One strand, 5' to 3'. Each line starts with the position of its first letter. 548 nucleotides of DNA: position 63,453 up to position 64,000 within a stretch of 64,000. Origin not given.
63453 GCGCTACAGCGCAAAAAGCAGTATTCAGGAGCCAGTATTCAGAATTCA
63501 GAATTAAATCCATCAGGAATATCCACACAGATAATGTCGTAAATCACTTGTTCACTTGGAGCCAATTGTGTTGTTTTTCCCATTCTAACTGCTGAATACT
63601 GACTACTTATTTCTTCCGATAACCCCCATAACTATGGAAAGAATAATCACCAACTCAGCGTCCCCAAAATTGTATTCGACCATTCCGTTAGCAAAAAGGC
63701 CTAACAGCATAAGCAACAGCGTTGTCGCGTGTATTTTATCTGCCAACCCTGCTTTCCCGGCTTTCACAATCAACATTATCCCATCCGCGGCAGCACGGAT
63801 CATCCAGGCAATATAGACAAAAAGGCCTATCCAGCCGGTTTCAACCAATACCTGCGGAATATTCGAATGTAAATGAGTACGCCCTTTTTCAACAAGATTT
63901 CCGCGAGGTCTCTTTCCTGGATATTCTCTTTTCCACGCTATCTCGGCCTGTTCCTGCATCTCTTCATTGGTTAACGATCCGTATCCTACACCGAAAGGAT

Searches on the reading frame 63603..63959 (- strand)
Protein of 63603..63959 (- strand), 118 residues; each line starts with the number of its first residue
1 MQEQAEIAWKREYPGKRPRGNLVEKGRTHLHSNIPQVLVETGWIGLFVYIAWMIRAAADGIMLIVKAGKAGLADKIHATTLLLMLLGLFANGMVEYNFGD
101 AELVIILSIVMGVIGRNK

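Call 24: search_protein_families(library=pfam, proteins=[window:63603-63959:-], max_evalue=0.01)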
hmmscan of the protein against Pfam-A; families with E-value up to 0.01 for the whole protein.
window:63603-63959:- (118 aa): 1 family
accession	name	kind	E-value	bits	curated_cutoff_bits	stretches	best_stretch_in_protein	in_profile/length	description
PF04932.20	Wzy_C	-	0.0013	19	31.7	1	20-50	119-149/149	O-Antigen ligase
